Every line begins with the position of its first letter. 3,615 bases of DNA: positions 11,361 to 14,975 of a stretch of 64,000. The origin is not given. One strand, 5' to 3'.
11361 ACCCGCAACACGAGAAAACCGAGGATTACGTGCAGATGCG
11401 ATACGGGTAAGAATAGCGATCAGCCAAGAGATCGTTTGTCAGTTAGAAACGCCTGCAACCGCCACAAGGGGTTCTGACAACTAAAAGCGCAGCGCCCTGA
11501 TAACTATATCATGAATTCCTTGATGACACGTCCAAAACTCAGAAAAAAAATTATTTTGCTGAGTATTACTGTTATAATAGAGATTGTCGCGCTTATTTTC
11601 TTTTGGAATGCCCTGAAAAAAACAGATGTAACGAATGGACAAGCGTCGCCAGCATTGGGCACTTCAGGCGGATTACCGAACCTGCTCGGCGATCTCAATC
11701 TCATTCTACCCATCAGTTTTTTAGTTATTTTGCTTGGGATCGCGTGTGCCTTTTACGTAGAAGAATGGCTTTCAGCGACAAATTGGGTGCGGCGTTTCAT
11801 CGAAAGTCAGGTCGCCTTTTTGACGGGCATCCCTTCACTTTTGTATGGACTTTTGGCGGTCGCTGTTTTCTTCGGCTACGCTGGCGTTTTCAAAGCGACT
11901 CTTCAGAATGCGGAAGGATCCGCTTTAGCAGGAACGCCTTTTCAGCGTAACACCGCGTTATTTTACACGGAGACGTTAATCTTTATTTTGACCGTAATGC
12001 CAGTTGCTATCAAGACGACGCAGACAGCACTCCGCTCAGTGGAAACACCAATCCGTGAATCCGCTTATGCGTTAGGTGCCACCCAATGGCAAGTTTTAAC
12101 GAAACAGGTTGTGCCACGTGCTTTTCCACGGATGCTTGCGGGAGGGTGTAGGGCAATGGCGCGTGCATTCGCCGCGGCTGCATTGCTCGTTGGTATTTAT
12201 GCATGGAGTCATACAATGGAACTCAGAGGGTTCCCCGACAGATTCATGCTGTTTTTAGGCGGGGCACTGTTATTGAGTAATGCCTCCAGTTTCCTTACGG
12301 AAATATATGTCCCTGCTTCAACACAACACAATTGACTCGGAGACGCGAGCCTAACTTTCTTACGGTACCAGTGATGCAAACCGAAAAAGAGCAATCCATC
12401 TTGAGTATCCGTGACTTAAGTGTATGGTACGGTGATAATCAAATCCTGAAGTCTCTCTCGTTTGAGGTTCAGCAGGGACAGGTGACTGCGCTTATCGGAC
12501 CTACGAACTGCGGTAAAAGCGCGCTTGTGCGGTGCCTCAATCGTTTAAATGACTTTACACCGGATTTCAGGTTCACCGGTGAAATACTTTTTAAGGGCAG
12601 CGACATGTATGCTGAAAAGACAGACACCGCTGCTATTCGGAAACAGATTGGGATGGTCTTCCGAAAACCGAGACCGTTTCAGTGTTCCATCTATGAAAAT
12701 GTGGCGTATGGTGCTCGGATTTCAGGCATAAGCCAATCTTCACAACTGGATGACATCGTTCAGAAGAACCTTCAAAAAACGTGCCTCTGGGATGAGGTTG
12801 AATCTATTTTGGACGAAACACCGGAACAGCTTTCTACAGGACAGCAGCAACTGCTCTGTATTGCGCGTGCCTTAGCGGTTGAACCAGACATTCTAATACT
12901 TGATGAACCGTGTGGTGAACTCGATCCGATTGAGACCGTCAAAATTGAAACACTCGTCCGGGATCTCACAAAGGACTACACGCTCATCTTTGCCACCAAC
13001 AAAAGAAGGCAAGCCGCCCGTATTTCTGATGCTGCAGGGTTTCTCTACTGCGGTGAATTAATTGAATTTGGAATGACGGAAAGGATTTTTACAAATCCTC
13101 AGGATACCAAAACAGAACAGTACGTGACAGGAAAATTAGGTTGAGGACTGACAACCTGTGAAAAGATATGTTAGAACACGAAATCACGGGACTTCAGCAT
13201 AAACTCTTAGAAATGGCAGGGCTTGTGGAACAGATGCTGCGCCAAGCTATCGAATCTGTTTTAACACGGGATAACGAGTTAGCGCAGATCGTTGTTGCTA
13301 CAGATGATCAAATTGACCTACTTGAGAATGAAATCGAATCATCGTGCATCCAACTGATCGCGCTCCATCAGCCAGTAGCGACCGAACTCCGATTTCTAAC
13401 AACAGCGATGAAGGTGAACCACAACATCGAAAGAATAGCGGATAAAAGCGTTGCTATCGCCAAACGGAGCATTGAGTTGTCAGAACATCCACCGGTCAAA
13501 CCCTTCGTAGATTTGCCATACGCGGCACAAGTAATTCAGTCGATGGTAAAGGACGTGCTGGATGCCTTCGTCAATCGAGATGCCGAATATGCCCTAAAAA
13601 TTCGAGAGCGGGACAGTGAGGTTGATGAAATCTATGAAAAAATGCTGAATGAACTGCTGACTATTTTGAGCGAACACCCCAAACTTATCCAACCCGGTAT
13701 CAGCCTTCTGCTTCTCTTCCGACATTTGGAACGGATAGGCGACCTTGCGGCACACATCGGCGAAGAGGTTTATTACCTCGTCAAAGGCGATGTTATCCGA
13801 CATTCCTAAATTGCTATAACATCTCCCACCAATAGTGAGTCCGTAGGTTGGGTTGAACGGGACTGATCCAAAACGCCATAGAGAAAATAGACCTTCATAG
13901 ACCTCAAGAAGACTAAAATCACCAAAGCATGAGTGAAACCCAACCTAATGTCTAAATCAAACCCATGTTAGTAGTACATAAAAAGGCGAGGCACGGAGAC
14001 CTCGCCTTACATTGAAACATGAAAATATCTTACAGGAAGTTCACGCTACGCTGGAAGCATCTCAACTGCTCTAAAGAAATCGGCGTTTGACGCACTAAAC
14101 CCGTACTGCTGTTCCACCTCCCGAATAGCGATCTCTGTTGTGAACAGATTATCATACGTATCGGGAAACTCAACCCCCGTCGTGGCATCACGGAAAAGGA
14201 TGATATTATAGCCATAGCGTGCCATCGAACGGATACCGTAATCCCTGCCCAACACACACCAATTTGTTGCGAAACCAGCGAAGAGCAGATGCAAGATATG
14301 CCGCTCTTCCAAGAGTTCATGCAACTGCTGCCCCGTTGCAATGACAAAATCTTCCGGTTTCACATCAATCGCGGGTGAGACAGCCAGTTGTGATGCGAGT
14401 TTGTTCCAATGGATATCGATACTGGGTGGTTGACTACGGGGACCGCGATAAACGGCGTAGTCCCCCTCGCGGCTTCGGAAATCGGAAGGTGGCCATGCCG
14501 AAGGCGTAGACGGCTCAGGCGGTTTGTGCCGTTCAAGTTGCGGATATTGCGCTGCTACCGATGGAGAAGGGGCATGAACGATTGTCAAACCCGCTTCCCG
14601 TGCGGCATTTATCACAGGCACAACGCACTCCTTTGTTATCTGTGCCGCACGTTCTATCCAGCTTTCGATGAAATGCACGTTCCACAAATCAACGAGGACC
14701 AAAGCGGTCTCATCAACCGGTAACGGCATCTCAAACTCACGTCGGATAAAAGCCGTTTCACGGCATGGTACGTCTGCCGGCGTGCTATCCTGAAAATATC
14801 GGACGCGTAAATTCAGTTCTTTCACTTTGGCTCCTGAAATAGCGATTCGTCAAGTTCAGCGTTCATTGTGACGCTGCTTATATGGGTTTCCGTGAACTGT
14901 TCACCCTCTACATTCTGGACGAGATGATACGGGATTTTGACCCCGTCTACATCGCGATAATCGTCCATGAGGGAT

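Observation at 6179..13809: Expanded pst operon with three PstB paralogues whose ATPase motifs are degenerate in a complementary pattern, plus a second PstA-like permease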

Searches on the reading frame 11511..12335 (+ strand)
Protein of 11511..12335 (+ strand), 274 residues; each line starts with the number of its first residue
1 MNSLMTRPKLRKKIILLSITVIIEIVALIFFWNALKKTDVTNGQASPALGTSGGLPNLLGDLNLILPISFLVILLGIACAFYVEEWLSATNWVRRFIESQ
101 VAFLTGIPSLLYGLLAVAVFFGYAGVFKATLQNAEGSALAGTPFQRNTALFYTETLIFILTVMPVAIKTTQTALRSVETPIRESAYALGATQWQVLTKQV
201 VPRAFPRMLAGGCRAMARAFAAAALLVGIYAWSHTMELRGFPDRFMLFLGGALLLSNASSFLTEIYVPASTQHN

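Call 3: search_protein_families(library=pfam, proteins=[window:11511-12335:+], max_evalue=0.01)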
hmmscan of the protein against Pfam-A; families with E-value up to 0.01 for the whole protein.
window:11511-12335:+ (274 aa): 1 family
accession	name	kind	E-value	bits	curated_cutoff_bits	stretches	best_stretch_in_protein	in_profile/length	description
PF00528.27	BPD_transp_1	-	9.3e-13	48.7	26.4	1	73-233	2-135/184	Binding-protein-dependent transport system inner membrane component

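Call 4: search_protein_families(library=ncbifam, proteins=[window:11511-12335:+], max_evalue=0.01)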
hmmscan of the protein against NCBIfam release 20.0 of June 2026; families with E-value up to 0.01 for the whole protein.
window:11511-12335:+ (274 aa): 22 families
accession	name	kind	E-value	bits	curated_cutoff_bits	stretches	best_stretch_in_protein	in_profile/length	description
TIGR00974.1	3a0107s02c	equivalog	1.9e-28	99.4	193.45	1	17-267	14-231/272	phosphate ABC transporter permease PstA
TIGR02138.1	phosphate_pstC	equivalog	6.8e-20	71.3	196.45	1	32-220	40-221/296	phosphate ABC transporter permease subunit PstC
NF008430.0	PRK11268.1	equivalog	1.6e-08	33.9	439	1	158-224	160-226/295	phosphate ABC transporter permease PstA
NF011624.0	PRK15050.1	equivalog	2.5e-08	33.4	247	1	87-213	105-223/297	2-aminoethylphosphonate ABC transporter permease subunit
NF008435.0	PRK11275.1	equivalog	2.5e-08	33.4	502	1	25-221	51-240/319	phosphate ABC transporter permease PstC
TIGR03226.1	PhnU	equivalog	8.5e-08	32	283.45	1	83-213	119-241/311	2-aminoethylphosphonate ABC transporter permease subunit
TIGR02139.1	permease_CysT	equivalog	2.7e-07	30.5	246.1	1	156-220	137-201/265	sulfate ABC transporter permease subunit CysT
NF008208.0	PRK10971.1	equivalog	3e-07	30.2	415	1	155-233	144-225/277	sulfate/thiosulfate ABC transporter permease CysT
TIGR03255.1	PhnV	equivalog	9e-07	28.8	358.7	1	57-217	67-207/270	2-aminoethylphosphonate ABC transport system, membrane component PhnV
TIGR03416.1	ABC_choXWV_perm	equivalog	9.3e-07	28.6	363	1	159-214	158-213/267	choline ABC transporter permease subunit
TIGR02141.1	modB_ABC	equivalog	8.1e-06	25.6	182.6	1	70-220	8-149/208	molybdate ABC transporter permease subunit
TIGR00969.1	3a0106s02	subfamily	8.2e-06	25.5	240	1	92-220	94-212/272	sulfate ABC transporter permease subunit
NF006939.0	PRK09421.1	equivalog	1.6e-05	24.4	262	1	62-220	12-162/230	molybdate ABC transporter permease subunit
TIGR01581.1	Mo_ABC_porter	hypoth_equivalog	0.00018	21.1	210.3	1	70-221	35-173/225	ABC transporter permease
NF007044.0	PRK09497.1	equivalog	0.00024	20.7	348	1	61-216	68-215/285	spermidine/putrescine ABC transporter permease PotB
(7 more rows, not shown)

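Call 9: find_homologous_proteins(query=window:11511-12332:+, max_evalue=0.00001)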
Query window:11511-12332:+ (274 aa): 419 proteins with E <= 0.00001 among 8000 candidates; the best 120 are listed.
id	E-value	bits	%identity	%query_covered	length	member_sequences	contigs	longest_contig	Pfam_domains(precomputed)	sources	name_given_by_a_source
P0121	6.1e-172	588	100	100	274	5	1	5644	PF00528.28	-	-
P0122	7.0e-164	561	95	100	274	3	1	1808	PF00528.28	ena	-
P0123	1.8e-155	534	92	99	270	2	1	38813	PF00528.28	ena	-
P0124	5.2e-151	519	89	100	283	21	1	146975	PF00528.28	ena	-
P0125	1.8e-150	518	89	100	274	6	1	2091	PF00528.28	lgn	-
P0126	6.4e-150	516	89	100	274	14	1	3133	PF00528.28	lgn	-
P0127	3.0e-144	497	86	100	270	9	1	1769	PF00528.28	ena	-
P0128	6.6e-144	496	87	99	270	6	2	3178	PF00528.28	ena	-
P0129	5.0e-136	470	81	100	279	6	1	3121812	PF00528.28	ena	-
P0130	1.1e-135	469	84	99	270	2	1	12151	PF00528.28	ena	-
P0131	2.8e-125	435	77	100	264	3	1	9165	PF00528.28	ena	-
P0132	1.7e-121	423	77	100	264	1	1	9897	PF00528.28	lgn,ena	-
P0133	9.9e-121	420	75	100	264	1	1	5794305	PF00528.28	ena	-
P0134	1.7e-117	409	75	99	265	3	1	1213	PF00528.28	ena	-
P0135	8.1e-117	407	74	99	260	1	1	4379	PF00528.28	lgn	-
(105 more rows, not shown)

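Call 12: find_related_loci(query=A2, collection=genome_contigs, flank=8000)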
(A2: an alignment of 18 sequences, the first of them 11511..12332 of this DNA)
Query A2 (274 aa) in genome_contigs; peptide patterns used: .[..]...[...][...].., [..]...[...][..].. (x = any residue, [..] = any of these).
600 stretches matched a pattern (row limit reached: there are more); 590 encode a relative of the query (tblastn E <= 1e-3); the best 80 are kept; 80 distinct loci.
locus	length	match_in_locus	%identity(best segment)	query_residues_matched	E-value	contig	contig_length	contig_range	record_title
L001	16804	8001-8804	65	1-263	6e-104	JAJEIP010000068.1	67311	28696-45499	MAG: Candidatus Poribacteria bacterium isolate p16x65bins.2 k141_107082, whole genome shotgun sequence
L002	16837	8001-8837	66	1-274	1e-103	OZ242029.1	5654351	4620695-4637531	MAG: Candidatus Poribacteria bacterium isolate e47116a6-1c5e-4b36-9515-22f207f5838d genome assembly, chromosome: 1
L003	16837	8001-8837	54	1-274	6e-90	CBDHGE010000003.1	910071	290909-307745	MAG: Candidatus Poribacteria bacterium isolate 9ac9c1da-626f-4e18-9c15-12d165d572a9 genome assembly, contig: contig_3, w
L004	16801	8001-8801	58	1-266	2e-89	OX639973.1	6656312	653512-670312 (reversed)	MAG: uncultured Poribacteria bacterium isolate a51c2dcd-0bc8-4832-ac43-f95c9d639ad7 genome assembly, chromosome: 1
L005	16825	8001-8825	55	1-274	5e-87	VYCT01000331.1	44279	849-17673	MAG: Candidatus Poribacteria bacterium isolate SB0675_bin_22 NODE_378_length_44279_cov_11.178862, whole genome shotgun s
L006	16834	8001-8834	52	1-273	4e-85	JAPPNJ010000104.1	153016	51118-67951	MAG: Candidatus Poribacteria bacterium isolate RHO3_bin_69 NODE_224_length_153016_cov_15.925236, whole genome shotgun se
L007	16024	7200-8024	53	1-274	2e-84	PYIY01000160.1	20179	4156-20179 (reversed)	MAG: Candidatus Poribacteria bacterium isolate PCPOR4 Ga0207198_1160, whole genome shotgun sequence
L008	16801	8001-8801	55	1-262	2e-78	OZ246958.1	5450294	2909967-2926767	MAG: Candidatus Poribacteria bacterium isolate eb1091dc-daf2-4aeb-812c-2eaa76c9e045 genome assembly, chromosome: 1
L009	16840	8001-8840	46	1-274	2e-74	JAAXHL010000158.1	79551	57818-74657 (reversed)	MAG: Candidatus Poribacteria bacterium isolate Plut_88888 unfiltered_Plut_88888_genomic_contig_118069, whole genome shot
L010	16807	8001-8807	52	1-264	8e-72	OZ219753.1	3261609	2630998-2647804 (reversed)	MAG: Candidatus Poribacteria bacterium isolate 1eb63393-43b3-4ba7-aba7-ea4ddc7e67a3 genome assembly, chromosome: 4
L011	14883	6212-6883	54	55-272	6e-70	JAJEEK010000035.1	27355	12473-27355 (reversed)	MAG: Candidatus Poribacteria bacterium isolate p16x34bins.28 k141_458478, whole genome shotgun sequence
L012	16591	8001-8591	35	5-227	4e-33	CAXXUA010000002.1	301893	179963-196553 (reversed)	MAG: Candidatus Poribacteria bacterium isolate 64057701-0cd0-4337-b80b-d127c366c46f genome assembly, contig: contig_2, w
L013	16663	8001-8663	31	1-232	4e-27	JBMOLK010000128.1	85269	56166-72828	MAG: Bacillota bacterium isolate Betzabe_MAG022 MAG022_128, whole genome shotgun sequence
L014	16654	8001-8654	30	1-234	2e-25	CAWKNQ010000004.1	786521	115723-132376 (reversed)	MAG: uncultured Gaiellaceae bacterium isolate MFD09267.bin.2.298 genome assembly, contig: contig_11271, whole genome sho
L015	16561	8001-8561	36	32-226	2e-25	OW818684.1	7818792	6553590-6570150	metagenome genome assembly, chromosome: 1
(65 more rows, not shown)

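Call 43: search_solved_structures(query=window:11511-12332:+, max_evalue=0.001, show_alignments=2)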
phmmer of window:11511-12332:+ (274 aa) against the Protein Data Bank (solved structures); distinct sequences matched with E-value up to 0.001: 4.
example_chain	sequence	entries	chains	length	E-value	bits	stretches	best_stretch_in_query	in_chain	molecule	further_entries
9k3s_B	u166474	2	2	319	2.5e-06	30.3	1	59-226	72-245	Phosphate transport system permease protein PstC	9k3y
9k3x_B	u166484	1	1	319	2.9e-06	30.1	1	61-225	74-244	Phosphate transport system permease protein PstC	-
9k3x_A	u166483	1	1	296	1.2e-05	28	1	158-226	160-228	Phosphate transport system permease protein PstA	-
9k3s_A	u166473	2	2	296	1.5e-05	27.7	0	52-226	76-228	Phosphate transport system permease protein PstA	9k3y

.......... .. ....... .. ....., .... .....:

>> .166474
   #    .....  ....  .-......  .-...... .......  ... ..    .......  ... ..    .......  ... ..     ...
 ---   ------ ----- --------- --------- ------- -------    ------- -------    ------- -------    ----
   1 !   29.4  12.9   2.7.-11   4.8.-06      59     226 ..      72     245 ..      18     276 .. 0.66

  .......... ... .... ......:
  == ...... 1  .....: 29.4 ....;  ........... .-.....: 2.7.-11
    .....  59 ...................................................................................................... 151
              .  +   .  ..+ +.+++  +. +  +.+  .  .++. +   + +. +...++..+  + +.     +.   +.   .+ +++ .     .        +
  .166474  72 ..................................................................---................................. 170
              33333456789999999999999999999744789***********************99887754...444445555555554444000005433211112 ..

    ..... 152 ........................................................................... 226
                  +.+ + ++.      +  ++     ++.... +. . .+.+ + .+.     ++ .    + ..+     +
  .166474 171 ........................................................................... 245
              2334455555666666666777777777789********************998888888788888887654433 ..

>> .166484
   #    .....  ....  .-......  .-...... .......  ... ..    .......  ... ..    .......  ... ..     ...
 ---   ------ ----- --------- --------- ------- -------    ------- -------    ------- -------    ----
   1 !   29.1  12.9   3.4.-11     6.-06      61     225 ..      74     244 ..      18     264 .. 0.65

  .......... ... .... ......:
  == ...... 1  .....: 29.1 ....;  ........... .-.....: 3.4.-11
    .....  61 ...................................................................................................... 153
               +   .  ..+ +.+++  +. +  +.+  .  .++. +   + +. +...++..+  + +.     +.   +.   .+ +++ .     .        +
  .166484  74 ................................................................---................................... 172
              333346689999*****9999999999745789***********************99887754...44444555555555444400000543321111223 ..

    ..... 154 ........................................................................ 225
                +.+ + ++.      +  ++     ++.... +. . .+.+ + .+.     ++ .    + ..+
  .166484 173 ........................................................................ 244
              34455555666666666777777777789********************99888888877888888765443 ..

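Call 56: predict_structure(alignment_id=A2)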
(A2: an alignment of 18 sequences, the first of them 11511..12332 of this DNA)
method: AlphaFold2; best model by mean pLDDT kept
length: 274 residues; sequences in the alignment: 18
mean_pLDDT: 60.2   pTM: 0.53
mean pLDDT of the five models: 60.2, 58.6, 56.6, 53.4, 52.5
residues with pLDDT >= 90: 0; 70-90: 108; 50-70: 77; < 50: 89
segments of 3 or more residues with pLDDT < 50: 1-6, 8-15, 17-22, 24-59, 121-146, 271-274
pLDDT, mean of each block of 10 residues (from residue 1): 44 46 47 39 35 41 63 72 72 76 63 54 43 39 47 64 76 73 69 74 79 80 71 53 69 78 66 38
secondary structure, 60 per line:
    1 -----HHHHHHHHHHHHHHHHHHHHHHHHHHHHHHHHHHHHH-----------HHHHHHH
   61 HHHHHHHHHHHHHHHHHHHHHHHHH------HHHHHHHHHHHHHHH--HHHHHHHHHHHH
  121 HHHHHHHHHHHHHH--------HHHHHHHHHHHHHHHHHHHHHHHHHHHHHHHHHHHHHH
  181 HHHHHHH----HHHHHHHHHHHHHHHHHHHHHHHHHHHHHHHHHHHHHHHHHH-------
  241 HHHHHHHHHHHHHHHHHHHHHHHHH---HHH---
elements in order: H6-42 H54-85 H92-106 H109-134 H143-187 H192-233 H241-265

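Call 60: fold_search(model_id=the predicted structure, library=pdb)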
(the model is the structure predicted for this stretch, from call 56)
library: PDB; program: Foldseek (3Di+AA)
matches with E <= 10: 304; with E <= 0.001: 8
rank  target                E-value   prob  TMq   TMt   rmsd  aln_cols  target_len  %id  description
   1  9k3x_B                7.6e-06  1.00  0.48  0.45  11.4       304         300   16  Cryo-EM structure of E coli pstSCAB in the pretranslocation state (released 2026-02-18)
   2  9k3y_A                1.4e-05  1.00  0.43  0.42  11.5       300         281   19  Cryo-EM structure of E coli pstSCAB in the resting state (released 2026-02-18)
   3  9k3y_B                1.8e-05  1.00  0.48  0.45  11.5       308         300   16  Cryo-EM structure of E coli pstSCAB in the resting state (released 2026-02-18)
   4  9k3s_A                3.3e-05  1.00  0.44  0.42  11.4       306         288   20  Cryo-EM structure of E coli pstSCAB in the catalytic intermediate state (released 2026-02-18)
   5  9k3x_A                3.9e-05  1.00  0.43  0.42  11.5       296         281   19  Cryo-EM structure of E coli pstSCAB in the pretranslocation state (released 2026-02-18)
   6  9k3s_B                2.0e-04  1.00  0.47  0.43  11.4       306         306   16  Cryo-EM structure of E coli pstSCAB in the catalytic intermediate state (released 2026-02-18)
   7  9u9z_A                2.4e-04  1.00  0.49  0.53   9.1       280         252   16  Cryo-EM structure of cyanobacterial bicarbonate transporter CmpBCD (released 2026-04-01)
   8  9ua1_A                6.3e-04  1.00  0.50  0.54   9.9       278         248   15  Cryo-EM structure of cyanobacterial bicarbonate transporter CmpBCD in complex with ATP (released 2026-04-08)
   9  3tui_A                1.5e-03  1.00  0.49  0.59   5.9       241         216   14  Inward facing conformations of the MetNI methionine ABC transporter: CY5 native crystal form (released 2011-11-30)
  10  2onk_C                1.8e-03  1.00  0.44  0.47   9.8       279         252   15  ABC transporter ModBC in complex with its binding protein ModA (released 2007-03-06)
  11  7ahd_B                1.9e-03  1.00  0.44  0.42   5.6       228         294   18  OpuA (E190Q) occluded (released 2020-11-25)
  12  9u9z_B                2.1e-03  1.00  0.50  0.55   9.5       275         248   15  Cryo-EM structure of cyanobacterial bicarbonate transporter CmpBCD (released 2026-04-01)
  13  7ahd_A                2.7e-03  1.00  0.44  0.25   5.5       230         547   16  OpuA (E190Q) occluded (released 2020-11-25)
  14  8hpr_A                2.8e-03  1.00  0.40  0.40   8.3       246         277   17  LpqY-SugABC in state 4 (released 2023-09-06)
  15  3d31_C                2.8e-03  1.00  0.41  0.44  10.8       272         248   16  ModBC from Methanosarcina acetivorans (released 2008-06-10)
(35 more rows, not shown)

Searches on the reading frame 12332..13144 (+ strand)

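Call 3: search_protein_families(library=pfam, proteins=[window:12332-13144:+], max_evalue=0.01)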
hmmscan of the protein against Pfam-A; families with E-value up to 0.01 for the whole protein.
window:12332-13144:+ (270 aa): 4 families
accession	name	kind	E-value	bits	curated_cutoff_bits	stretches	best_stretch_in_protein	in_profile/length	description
PF00005.33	ABC_tran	-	2.5e-27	96.6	25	1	39-194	1-136/137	ABC transporter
PF13304.12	AAA_21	-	2.3e-07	31.6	27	1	154-222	225-297/304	AAA domain, putative AbiEii toxin, Type IV TA system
PF02463.25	SMC_N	-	0.00074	19.4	40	0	50-231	25-205/220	RecF/RecN/SMC N terminal domain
PF13175.12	AAA_15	-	0.0079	16.3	32.1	0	50-111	24-84/374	AAA ATPase domain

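Call 4: search_protein_families(library=ncbifam, proteins=[window:12332-13144:+], max_evalue=0.01)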
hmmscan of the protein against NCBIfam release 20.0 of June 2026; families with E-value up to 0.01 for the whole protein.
window:12332-13144:+ (270 aa): 185 families (the best 25 are shown)
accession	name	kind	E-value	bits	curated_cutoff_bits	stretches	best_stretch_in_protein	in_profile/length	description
TIGR00972.1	3a0107s01c2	equivalog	9.9e-98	326.4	343.2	1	24-270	2-248/248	phosphate ABC transporter ATP-binding protein PstB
NF010860.0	PRK14267.1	equivalog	1.8e-78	263.7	412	1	24-270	5-253/253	phosphate ABC transporter ATP-binding protein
NF010851.0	PRK14258.1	subfamily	5.9e-68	229.1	425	1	23-270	7-261/261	phosphate ABC transporter ATP-binding protein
NF010864.0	PRK14271.1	equivalog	8.8e-59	198.8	561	1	28-268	26-265/276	phosphate ABC transporter ATP-binding protein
NF010840.0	PRK14246.1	equivalog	6.3e-56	189.9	425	1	22-269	9-256/257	phosphate ABC transporter ATP-binding protein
NF007027.0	PRK09493.1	equivalog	5.8e-36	124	379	1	25-264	3-235/240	glutamine ABC transporter ATP-binding protein GlnQ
TIGR04521.1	ECF_ATPase_2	equivalog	2.6e-35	121.9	330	1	36-262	18-242/279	energy-coupling factor transporter ATPase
TIGR00968.1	3a0106s01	subfamily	1.4e-34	119.7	342.75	1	25-261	2-227/237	sulfate ABC transporter ATP-binding protein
TIGR01186.1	proV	subfamily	1.5e-34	119.7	326.6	1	36-266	6-231/363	betaine/proline/choline family ABC transporter ATP-binding protein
NF008428.0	PRK11264.1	equivalog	1.7e-34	119.2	406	1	22-266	2-245/250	L-cystine ABC transporter ATP-binding protein TcyN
NF043075.1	MMSYN1_0197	equivalog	8.7e-33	113.7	550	1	23-265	2-233/341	spermidine/putrescine ABC transporter ATP-binding protein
TIGR03005.1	ectoine_ehuA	equivalog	1.2e-32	113.1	345.4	1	26-265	3-247/252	ectoine/hydroxyectoine ABC transporter ATP-binding protein EhuA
NF008338.0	PRK11124.1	equivalog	4.7e-32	111.4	369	1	25-265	4-240/242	arginine ABC transporter ATP-binding protein ArtP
TIGR03258.1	PhnT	equivalog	1.1e-31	110.2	499.15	1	24-265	9-240/359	2-aminoethylphosphonate ABC transport system ATP-binding subunit PhnT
TIGR04520.1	ECF_ATPase_1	equivalog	1.7e-31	109.7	315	1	26-258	3-229/269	energy-coupling factor transporter ATPase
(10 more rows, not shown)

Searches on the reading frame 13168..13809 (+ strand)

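Call 3: search_protein_families(library=pfam, proteins=[window:13168-13809:+], max_evalue=0.01)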
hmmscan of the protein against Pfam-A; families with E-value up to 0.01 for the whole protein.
window:13168-13809:+ (213 aa): 2 families
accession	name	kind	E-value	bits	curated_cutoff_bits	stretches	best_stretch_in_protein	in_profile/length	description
PF01895.24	PhoU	-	8.6e-47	157.9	23.5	2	13-100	1-88/89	PhoU domain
PF01865.21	PhoU_div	-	0.00011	22.1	24.4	0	119-204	130-211/214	Protein of unknown function DUF47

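Call 4: search_protein_families(library=ncbifam, proteins=[window:13168-13809:+], max_evalue=0.01)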
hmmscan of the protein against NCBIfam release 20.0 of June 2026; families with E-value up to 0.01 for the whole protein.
window:13168-13809:+ (213 aa): 2 families
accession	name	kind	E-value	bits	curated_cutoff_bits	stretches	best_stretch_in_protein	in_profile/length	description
TIGR02135.1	phoU_full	equivalog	8.2e-60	202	130.25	1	3-209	4-211/212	phosphate signaling complex protein PhoU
NF008332.0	PRK11115.1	equivalog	2.4e-44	151.7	342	1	4-212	16-224/239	phosphate signaling complex protein PhoU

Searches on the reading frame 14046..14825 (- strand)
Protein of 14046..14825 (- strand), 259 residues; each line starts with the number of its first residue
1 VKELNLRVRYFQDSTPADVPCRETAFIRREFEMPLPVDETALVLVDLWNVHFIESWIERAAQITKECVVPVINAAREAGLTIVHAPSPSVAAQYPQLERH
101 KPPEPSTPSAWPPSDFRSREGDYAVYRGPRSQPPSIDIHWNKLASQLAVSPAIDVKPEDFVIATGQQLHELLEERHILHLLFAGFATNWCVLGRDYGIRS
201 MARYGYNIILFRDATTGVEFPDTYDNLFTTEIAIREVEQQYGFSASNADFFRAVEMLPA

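Call 75: search_protein_families(library=pfam, proteins=[window:14046-14825:-], max_evalue=0.00001)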
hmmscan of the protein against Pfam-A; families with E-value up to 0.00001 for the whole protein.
window:14046-14825:- (259 aa): 1 family
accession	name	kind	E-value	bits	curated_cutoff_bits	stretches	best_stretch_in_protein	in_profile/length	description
PF00857.26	Isochorismatase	-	1.8e-12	48.1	27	1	40-219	1-152/175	Isochorismatase domain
